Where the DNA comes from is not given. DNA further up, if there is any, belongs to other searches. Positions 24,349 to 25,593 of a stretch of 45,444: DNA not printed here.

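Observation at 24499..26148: A contiguous PurA-like / MazG-like / HD-hydrolase triad suggests a 2-aminoadenine (Z) genome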

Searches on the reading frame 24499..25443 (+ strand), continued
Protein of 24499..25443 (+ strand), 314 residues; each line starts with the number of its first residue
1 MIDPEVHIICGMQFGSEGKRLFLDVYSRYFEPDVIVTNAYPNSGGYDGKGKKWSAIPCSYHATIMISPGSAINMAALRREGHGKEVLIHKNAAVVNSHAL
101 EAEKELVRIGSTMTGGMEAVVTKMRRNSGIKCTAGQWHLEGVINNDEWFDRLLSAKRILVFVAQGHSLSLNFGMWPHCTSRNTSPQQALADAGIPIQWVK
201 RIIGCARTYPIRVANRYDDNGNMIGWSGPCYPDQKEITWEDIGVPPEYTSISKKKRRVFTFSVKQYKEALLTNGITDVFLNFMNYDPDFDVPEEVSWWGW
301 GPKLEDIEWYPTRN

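Call 28: get_annotated_region(hit=H10, flank=3000)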
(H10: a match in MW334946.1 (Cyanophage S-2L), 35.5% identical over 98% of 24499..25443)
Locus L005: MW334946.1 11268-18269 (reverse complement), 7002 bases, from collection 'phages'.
description: Cyanophage S-2L, complete genome.
organism: Cyanophage S-2L (NCBI taxid 260586)
taxonomy: Viruses; Duplodnaviria; Heunggongvirae; Uroviricota; Caudoviricetes
host: -; source: -; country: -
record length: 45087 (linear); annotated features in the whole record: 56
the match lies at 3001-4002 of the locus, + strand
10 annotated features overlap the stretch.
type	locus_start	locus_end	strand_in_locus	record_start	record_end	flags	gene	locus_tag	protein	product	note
CDS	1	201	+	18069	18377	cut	-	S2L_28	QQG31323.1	hypothetical protein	S2L28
CDS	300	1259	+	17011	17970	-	-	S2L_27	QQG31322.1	PD-(D/E)XK nuclease-like domain-containing protein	PD-(D/E)XK nuclease-like domain-containing protein Oligella urethralis; S2L27; similar to locus WP_115117685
CDS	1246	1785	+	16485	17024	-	-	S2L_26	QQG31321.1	putative DNA single-strand annealing protein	putative DNA single-strand annealing protein SSAP uncultured Mediterranean phage uvMED; S2L26; similar to locus BAR26917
CDS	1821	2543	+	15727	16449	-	-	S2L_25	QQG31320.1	hypothetical protein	S2L25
CDS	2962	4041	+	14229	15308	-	-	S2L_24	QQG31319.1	adenylosuccinate synthetase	adenylosuccinate synthetase Acinetobacter phage DMU1; S2L24/PurZ; similar to locus QOI69781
CDS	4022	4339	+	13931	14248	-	-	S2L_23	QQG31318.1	nucleotide pyrophosphohydrolase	nucleotide pyrophosphohydrolase Salmonella phage PMBT28; S2L23/MazZ; similar to locus AUZ95523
CDS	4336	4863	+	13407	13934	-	-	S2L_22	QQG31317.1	metal dependent phosphohydrolase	metal dependent phosphohydrolase Vibrio phage phiVC8; S2l22/DatZ; similar to locus YP_009140154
CDS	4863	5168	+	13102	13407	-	-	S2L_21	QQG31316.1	hypothetical protein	S2L21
CDS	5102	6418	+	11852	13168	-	-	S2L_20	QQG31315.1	putative terminase large subunit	phage terminase large subunit uncultured Mediterranean phage uvMED; S2L20; similar to locus BAR36046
CDS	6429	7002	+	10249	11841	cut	-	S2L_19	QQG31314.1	portal protein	hphage portal protein uncultured Mediterranean phage uvMED; S2L19; similar to locus BAQ93060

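Call 29: get_annotated_region(hit=H40, flank=5000)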
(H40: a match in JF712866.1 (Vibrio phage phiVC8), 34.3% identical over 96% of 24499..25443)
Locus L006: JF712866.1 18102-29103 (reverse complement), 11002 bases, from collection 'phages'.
description: Vibrio phage phiVC8, complete genome.
organism: Vibrio phage phiVC8 (NCBI taxid 1076759)
taxonomy: Viruses; Duplodnaviria; Heunggongvirae; Uroviricota; Caudoviricetes; Enhodamvirus; Enhodamvirus VC8
host: Vibrio cholerae O1 Classic E8021; source: Endho dam; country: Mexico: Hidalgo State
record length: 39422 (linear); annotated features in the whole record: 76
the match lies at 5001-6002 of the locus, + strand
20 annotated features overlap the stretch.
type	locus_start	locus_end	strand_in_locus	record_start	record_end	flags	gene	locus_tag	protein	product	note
CDS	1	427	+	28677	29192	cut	-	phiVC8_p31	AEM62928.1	ssDNA binding protein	similar to Escherichia coli bacteriophage phiEcoM-GJ1 [YP_001595410]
CDS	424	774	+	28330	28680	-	-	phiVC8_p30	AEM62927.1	hypothetical protein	similar to Staphylococcus aureus bacteriophage G1 [YP_240954]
CDS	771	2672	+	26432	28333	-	-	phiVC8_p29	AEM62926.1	DNA polymerase I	similar to alpha proteobacerium bacteriophage phiJL001 [YP_223952]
CDS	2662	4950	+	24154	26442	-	-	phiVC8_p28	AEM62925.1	Integrase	similar to Vibrio cholerae [ZP_01948770]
regulatory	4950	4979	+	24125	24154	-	-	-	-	terminator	putative rho-independent terminator; predicted using WebGeSTr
misc_feature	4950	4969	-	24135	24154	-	-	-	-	-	inverted sequence region; predicted using EINVERTED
regulatory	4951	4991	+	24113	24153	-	-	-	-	promoter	putative phiVC8 promoter; predicted using PromoterHunter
CDS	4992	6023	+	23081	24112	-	-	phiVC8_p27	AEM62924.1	adenylosuccinate synthetase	similar to Solibacter usitatus [YP_827486]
CDS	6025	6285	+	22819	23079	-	-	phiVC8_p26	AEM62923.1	hypothetical protein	similar to Vibrio cholerae bacteriophage VP5 [YP_053024]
CDS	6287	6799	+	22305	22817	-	-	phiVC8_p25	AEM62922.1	metal dependent phosphohydrolase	similar to Shewanella putrefaciens bacteriophage Spp001 [YP_009008850]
CDS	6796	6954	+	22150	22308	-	-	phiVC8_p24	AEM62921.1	hypothetical protein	similar to Vibrio cholerae bacteriophage VP2 [YP_052988]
CDS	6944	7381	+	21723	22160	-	-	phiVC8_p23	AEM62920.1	hypothetical protein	similar to Vibrio cholerae bacteriophage VP5 [YP_053022]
regulatory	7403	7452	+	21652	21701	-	-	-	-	promoter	putative phiVC8 promoter; predicted using PromoterHunter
CDS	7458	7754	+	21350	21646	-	-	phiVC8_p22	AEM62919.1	hypothetical protein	similar to Pseudomonas plecoglossicida bacteriophage PPpW-3 [YP_008873205]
regulatory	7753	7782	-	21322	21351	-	-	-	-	terminator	putative rho-independent terminator; predicted using WebGeSTr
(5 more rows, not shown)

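Call 30: get_annotated_region(hit=H12, flank=5000)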
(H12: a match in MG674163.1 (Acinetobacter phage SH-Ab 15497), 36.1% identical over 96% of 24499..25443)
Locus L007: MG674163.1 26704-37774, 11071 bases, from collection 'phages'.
description: Acinetobacter phage SH-Ab 15497, complete genome.
organism: Acinetobacter phage SH-Ab 15497 (NCBI taxid 2060946)
taxonomy: Viruses; Duplodnaviria; Heunggongvirae; Uroviricota; Caudoviricetes
host: Acinetobacter baumannii; source: -; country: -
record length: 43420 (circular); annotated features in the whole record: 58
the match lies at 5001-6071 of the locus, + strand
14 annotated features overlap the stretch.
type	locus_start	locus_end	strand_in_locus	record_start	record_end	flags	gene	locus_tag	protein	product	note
CDS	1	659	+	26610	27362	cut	-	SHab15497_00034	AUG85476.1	hypothetical protein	-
CDS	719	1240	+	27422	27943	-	-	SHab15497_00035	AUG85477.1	hypothetical protein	-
CDS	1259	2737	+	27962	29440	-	-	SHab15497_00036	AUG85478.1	helicase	PcrA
CDS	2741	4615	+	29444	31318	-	-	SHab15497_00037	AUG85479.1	DNA polymearse I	-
CDS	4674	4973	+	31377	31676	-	-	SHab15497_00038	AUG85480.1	ssDNA binding protein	-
CDS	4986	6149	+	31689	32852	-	-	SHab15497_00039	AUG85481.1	adenylosuccinate synthetase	-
CDS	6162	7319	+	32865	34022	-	-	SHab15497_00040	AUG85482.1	hypothetical protein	-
CDS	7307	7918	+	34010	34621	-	-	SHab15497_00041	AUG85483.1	metal-dependent phosphohydrolase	-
CDS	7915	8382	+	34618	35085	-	-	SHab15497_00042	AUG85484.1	hypothetical protein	-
CDS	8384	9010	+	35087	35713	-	-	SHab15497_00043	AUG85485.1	hypothetical protein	-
CDS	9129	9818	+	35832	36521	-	-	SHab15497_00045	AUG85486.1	hypothetical protein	-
CDS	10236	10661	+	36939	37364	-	-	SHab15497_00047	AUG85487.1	hypothetical protein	-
CDS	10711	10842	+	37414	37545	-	-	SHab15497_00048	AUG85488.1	hypothetical protein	-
CDS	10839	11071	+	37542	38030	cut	-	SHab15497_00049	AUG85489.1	hypothetical protein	-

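Call 36: search_dna_similar(query=window:24499-25443:+, collection=phages, mode=protein, max_rows=40, rows=spread, max_evalue=0.001)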
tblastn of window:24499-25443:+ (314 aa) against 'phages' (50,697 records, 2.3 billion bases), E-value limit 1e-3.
Records with a match: 201; places in all: 201; records where one place covers at least 80% of the query: 201.
Best place of each record, by identity: <60% 201.
By first word of the organism name: Arthrobacter 105; Vibrio 38; Microbacterium 17; Acinetobacter 10; Gordonia 6; Streptomyces 5; Burkholderia 2; Alteromonas 2; Klebsiella 2; Ochrobactrum 2; and 11 more.
By host as written in the record: Arthrobacter sp. ATCC 21022 95; - 24; Microbacterium foliorum NRRL B-24224 11; Vibrio cholerae 2095 9; Vibrio cholerae 7; Arthrobacter sp. (ATCC 21022) 7; Gordonia terrae 3612 6; Microbacterium foliorum NRRL B-24224 SEA 5; and 24 more.
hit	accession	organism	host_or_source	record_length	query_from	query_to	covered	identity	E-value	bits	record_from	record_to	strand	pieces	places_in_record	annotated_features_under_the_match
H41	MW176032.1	Acinetobacter phage Barton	Acinetobacter calcoaceticus ATCC23055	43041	8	308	96%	36.9%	8e-63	220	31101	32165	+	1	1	36: hypothetical protein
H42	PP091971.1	Acinetobacter phage vB_MZM_2AB-P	Acinetobacter baumannii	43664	8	308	96%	36.7%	3e-61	216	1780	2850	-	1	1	hypothetical protein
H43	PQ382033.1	Acinetobacter phage vB_AbaSI_2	Acinetobacter baumannii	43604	8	308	96%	36.1%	3e-60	213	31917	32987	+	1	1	hypothetical protein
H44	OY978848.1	Klebsiella phage vB_Kpn_K21lambda1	-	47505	4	307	97%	35.6%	4e-61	215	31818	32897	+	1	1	2-aminooxy adenylosuccinate synthetase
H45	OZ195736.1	Vibrio phage K227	Seawater and oysters mix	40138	6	308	96%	34.5%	2e-45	170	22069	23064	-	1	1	2-aminooxy adenylosuccinate synthetase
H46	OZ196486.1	Vibrio phage K224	Seawater and oysters mix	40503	6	308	96%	34.5%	2e-45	170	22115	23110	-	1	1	2-aminooxy adenylosuccinate synthetase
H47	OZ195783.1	Vibrio phage K296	Seawater and oysters mix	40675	6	308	96%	34.5%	2e-45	170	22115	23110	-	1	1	2-aminooxy adenylosuccinate synthetase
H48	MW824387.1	Vibrio phage 23E28.1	Vibrio crassostreae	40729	6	308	96%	34.5%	2e-45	170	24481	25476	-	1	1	putative adenylosuccinate synthase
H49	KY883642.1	Vibrio phage JSF15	Vibrio cholerae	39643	6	308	96%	34.3%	1e-43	165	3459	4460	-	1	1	adenylosuccinate synthetase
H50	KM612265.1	Vibrio phage J3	Vibrio cholerae 2095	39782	6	308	96%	34.3%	2e-43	164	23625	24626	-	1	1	adenylosuccinate synthetase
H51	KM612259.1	Vibrio phage QH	Vibrio cholerae 2095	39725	6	308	96%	34.3%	3e-43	164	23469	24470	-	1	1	adenylosuccinate synthetase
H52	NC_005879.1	Vibrio phage VP2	Vibrio cholerae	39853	6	308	96%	34.3%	3e-43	164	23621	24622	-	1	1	2-aminooxy adenylosuccinate synthetase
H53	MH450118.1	Arthrobacter phage Herb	Arthrobacter sp. ATCC 21022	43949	6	274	86%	30.8%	2e-17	89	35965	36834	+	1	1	46: PurA-like adenylosuccinate synthetase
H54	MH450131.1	Arthrobacter phage Sergei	Arthrobacter sp. ATCC 21022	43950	6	274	86%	30.8%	2e-17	89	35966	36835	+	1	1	46: PurA-like adenylosuccinate synthetase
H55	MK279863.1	Arthrobacter phage Litotes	Arthrobacter sp. ATCC 21022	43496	6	274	86%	30.7%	2e-15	83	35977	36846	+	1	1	48: PurA-like adenylosuccinate synthetase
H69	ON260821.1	Microbacterium phage Typher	Microbacterium foliorum NRRL B-24224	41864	6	288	90%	27.5%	2e-14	79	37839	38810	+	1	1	53: PurA-like adenylosuccinate synthetase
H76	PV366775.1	Gordonia phage Frizzle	Gordonia terrae 3612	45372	5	286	90%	26.3%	1e-15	84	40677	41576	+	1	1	49: PurA-like adenylosuccinate synthetase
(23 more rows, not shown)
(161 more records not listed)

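Call 38: get_annotated_region(hit=H53, flank=300)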
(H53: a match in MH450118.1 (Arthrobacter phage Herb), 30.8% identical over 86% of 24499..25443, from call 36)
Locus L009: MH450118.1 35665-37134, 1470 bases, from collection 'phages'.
description: Arthrobacter phage Herb, complete genome.
organism: Arthrobacter phage Herb (NCBI taxid 2250411)
taxonomy: Viruses; Duplodnaviria; Heunggongvirae; Uroviricota; Caudoviricetes; Korravirus
host: Arthrobacter sp. ATCC 21022; source: soil; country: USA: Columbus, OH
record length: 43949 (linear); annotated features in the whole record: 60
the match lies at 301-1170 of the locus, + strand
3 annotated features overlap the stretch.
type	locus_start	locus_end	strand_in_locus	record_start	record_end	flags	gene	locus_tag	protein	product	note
CDS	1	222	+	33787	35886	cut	45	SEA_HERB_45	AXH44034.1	DNA polymerase I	-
CDS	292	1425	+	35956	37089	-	46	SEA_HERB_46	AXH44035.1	PurA-like adenylosuccinate synthetase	adenylosuccinate synthetase, PurA-like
CDS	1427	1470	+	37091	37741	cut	47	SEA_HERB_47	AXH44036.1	hypothetical protein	-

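Call 39: get_annotated_region(hit=H76, flank=300)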
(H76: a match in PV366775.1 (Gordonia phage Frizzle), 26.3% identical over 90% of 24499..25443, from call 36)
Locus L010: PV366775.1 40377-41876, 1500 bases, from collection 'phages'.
description: Gordonia phage Frizzle, complete genome.
organism: Gordonia phage Frizzle (NCBI taxid 3411807)
taxonomy: Viruses; Duplodnaviria; Heunggongvirae; Uroviricota; Caudoviricetes
host: Gordonia terrae 3612; source: -; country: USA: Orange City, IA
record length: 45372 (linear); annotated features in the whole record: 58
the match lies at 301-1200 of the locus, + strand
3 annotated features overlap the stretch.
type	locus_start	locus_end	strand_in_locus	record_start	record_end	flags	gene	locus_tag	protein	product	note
CDS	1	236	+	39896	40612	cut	48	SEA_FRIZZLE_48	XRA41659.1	hypothetical protein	-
CDS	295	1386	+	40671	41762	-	49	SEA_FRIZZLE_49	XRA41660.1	PurA-like adenylosuccinate synthetase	-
CDS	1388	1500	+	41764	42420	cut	50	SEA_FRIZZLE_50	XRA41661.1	hypothetical protein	-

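Call 40: get_annotated_region(hit=H69, flank=300)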
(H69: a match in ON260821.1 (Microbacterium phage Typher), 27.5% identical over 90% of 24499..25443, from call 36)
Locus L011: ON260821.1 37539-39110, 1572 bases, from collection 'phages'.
description: Microbacterium phage Typher, complete genome.
organism: Microbacterium phage Typher (NCBI taxid 2945975)
taxonomy: Viruses; Duplodnaviria; Heunggongvirae; Uroviricota; Caudoviricetes; Goodmanvirus
host: Microbacterium foliorum NRRL B-24224; source: soil; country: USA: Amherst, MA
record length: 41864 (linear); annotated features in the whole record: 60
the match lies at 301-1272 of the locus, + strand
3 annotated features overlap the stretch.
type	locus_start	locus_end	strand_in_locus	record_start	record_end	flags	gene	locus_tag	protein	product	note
CDS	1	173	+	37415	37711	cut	52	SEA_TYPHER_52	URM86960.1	hypothetical protein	-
CDS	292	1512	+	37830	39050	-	53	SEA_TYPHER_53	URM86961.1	PurA-like adenylosuccinate synthetase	-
CDS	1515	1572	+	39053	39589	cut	54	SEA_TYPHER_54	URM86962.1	hypothetical protein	-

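Call 41: find_related_loci(query=A1, collection=genome_contigs, flank=6000)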
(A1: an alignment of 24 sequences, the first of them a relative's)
Query A1 (314 aa) in genome_contigs; peptide patterns used: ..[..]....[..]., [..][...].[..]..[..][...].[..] (x = any residue, [..] = any of these).
599 stretches matched a pattern (row limit reached: there are more); 528 encode a relative of the query (tblastn E <= 1e-3); the best 80 are kept; 80 distinct loci.
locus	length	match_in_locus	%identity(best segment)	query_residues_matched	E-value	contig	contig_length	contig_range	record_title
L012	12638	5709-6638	53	5-304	1e-104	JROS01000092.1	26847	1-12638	Desulfobulbus sp. Tol-SR contig_361, whole genome shotgun sequence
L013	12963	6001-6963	50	1-308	2e-100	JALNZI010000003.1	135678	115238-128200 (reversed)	MAG: Candidatus Omnitrophota bacterium isolate SO_2017_LW1 bin 10 NODE_40_length_135678_cov_1.693975_LW64-88_2017, whole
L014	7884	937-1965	40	6-307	6e-67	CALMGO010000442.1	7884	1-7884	MAG TPA_asm: uncultured bacterium isolate SRR6284162_bin.72_CONCOCT_v1.1_MAG genome assembly, contig: ERZ795126.3118, wh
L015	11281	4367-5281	41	5-298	4e-63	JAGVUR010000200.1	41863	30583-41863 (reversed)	MAG: Verrucomicrobia bacterium isolate WAS_Bin_30 WAS_Bin_30_scaffold_467, whole genome shotgun sequence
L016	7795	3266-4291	37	5-310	3e-59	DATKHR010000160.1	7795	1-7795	MAG TPA_asm: Vicinamibacterales bacterium isolate SMAG_U14582 k141_314819, whole genome shotgun sequence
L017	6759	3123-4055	38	6-288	7e-58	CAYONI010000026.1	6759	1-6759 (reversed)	MAG TPA_asm: uncultured Methanosarcinales archaeon isolate SRP191223_co1_272 genome assembly, contig: NODE_15065_length_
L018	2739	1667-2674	37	5-309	7e-56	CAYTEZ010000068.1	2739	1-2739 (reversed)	MAG TPA_asm: uncultured Gammaproteobacteria bacterium isolate SRP170004_co1_41 genome assembly, contig: NODE_65573_lengt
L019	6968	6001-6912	35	1-287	7e-44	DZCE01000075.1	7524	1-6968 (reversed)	MAG TPA_asm: Arcobacter nitrofigilis isolate SulCav_PC08_64_34_38 SulCav_PC08-64_8032_length_7524_cov_12.853126, whole g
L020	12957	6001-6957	32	5-302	6e-42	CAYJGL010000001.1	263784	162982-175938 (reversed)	MAG TPA_asm: uncultured Clostridium sp. isolate ERP123703_co3_168 genome assembly, contig: NODE_4_length_263784_cov_34.7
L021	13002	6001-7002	32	5-310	3e-41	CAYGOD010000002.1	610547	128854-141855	MAG TPA_asm: uncultured Bdellovibrionales bacterium isolate ERP117304_co1_103 genome assembly, contig: NODE_6_length_610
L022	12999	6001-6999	33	5-309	2e-40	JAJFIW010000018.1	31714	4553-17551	MAG: Alphaproteobacteria bacterium isolate OFTM141 OFTM141_17, whole genome shotgun sequence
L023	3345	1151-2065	35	5-285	8e-39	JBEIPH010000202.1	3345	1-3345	MAG: Micavibrio sp. isolate Sample-106-S6-bin-43 Sample_106_S6-bin_43-k141_1146318, whole genome shotgun sequence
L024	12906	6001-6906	34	5-285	2e-38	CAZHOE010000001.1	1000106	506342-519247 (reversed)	MAG TPA_asm: uncultured Micavibrio sp. isolate SRP062349_co2_98 genome assembly, contig: NODE_3_length_1000106_cov_25.54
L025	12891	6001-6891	35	13-285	8e-38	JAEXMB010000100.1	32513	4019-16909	MAG: Proteobacteria bacterium isolate OH_HBlB_32 k127_121067, whole genome shotgun sequence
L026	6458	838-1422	39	107-285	5e-32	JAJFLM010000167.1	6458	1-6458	MAG: Deltaproteobacteria bacterium isolate OFTM19 OFTM19_166, whole genome shotgun sequence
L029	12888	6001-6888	33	4-285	2e-30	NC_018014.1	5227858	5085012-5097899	Terriglobus roseus DSM 18391, complete sequence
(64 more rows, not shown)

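Call 51: search_protein_families(library=pfam, proteins=[L005:4022-4339:+, L006:6025-6285:+, L007:6162-7319:+, L001:7088-7723:+, L001:7813-8415:+, L003:7058-7477:+, L012:6738-7265:+], max_evalue=1)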
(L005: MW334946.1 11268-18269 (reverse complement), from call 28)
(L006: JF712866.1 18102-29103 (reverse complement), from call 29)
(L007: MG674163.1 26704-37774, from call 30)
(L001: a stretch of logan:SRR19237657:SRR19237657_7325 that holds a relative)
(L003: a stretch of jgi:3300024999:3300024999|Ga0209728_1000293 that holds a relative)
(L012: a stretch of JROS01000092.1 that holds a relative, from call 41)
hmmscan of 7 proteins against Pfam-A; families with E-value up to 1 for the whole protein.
L005:4022-4339:+ (105 aa): 4 families
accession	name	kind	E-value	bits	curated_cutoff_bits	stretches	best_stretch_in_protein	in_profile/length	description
PF04447.17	dATP-dGTP_PPHyd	-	2e-11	44.4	23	1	11-94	4-88/97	dATP/dGTP pyrophosphohydrolase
PF12643.12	MazG-like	-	0.0033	18.1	27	1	42-82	29-68/85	MazG-like family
PF01503.22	PRA-PH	-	0.13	13.1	21.3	1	30-73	32-79/86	Phosphoribosyl-ATP pyrophosphohydrolase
PF03819.22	MazG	-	0.41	11.4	22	1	28-75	6-61/74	MazG nucleotide pyrophosphohydrolase domain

L006:6025-6285:+ (86 aa): 4 families
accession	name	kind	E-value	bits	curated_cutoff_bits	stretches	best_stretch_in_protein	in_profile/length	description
PF01503.22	PRA-PH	-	0.018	15.8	21.3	1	39-77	29-70/86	Phosphoribosyl-ATP pyrophosphohydrolase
PF23735.1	KIF9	-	0.031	14.9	31.9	1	6-69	29-96/140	Kinesin-like protein KIF9 domain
PF24957.1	DrmE_C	-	0.053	13.7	27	1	42-77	32-67/181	DISARM protein DrmE, C-terminal domain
PF25068.1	ARM_TT21_4th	-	0.069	13.8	30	1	5-77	45-112/153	Tetratricopeptide repeat protein 21 forth ARM domain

L007:6162-7319:+ (385 aa): 2 families
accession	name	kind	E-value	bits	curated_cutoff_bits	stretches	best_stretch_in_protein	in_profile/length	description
PF18909.5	dGTP_diPhyd_N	-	2e-24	85.9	27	1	3-98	4-98/99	dATP/dGTP diphosphohydrolase, N-terminal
PF04447.17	dATP-dGTP_PPHyd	-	5.4e-08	33.4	23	1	170-244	5-80/97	dATP/dGTP pyrophosphohydrolase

L001:7088-7723:+ (211 aa): 1 family
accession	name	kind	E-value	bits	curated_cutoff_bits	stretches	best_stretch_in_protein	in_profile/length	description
PF18909.5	dGTP_diPhyd_N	-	5.3e-14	52.4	27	1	34-138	3-99/99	dATP/dGTP diphosphohydrolase, N-terminal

L001:7813-8415:+ (200 aa): 0 families

L003:7058-7477:+ (139 aa): 2 families
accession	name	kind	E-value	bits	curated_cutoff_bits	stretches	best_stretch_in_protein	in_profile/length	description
PF18909.5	dGTP_diPhyd_N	-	5.8e-22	78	27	1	29-127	2-94/99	dATP/dGTP diphosphohydrolase, N-terminal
PF10382.14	ZGRF1-like_N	-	0.013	16.2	23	1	27-43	12-28/80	DNA helicase ZGRF1-like, N-terminal domain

L012:6738-7265:+ (175 aa): 2 families
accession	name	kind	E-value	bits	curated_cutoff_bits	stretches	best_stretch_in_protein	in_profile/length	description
PF18909.5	dGTP_diPhyd_N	-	6.3e-22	77.9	27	1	66-165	3-96/99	dATP/dGTP diphosphohydrolase, N-terminal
PF10382.14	ZGRF1-like_N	-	0.15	12.8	23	1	63-78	12-27/80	DNA helicase ZGRF1-like, N-terminal domain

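Call 69: find_encoding_contigs(protein=P0035, flank=7000, max_places=1)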
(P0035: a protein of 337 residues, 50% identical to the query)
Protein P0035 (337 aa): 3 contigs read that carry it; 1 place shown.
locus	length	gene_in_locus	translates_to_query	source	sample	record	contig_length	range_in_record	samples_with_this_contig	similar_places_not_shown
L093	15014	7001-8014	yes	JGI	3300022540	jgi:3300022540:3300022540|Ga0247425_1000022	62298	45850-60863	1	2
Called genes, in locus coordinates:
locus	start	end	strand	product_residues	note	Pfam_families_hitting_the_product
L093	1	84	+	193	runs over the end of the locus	PF11195:Tad2-like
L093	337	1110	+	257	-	PF23977:Pam3_Gp34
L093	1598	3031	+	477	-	PF00580:UvrD-helicase, PF13245:AAA_19, PF13604:AAA_30 (weak), PF13361:UvrD_C (weak), PF13538:UvrD_C_2 (faint)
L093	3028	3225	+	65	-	-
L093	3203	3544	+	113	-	PF22751:DUF488-N3a (weak)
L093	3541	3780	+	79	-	-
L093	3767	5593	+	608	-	PF01612:DNA_pol_A_exo1, PF00476:DNA_pol_A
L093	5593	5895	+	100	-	-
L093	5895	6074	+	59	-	-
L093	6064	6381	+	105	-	-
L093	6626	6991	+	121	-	-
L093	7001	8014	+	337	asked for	PF00709:Adenylsucc_synt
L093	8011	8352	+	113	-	-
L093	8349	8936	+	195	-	PF12917:YfbR-like, PF13023:HD_3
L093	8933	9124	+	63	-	-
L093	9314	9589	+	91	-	-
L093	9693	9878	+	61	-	-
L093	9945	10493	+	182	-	PF00929:RNase_T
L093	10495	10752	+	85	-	-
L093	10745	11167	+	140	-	-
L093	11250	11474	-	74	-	-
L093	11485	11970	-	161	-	-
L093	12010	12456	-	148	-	-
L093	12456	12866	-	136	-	-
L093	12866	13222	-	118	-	-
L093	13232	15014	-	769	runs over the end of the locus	-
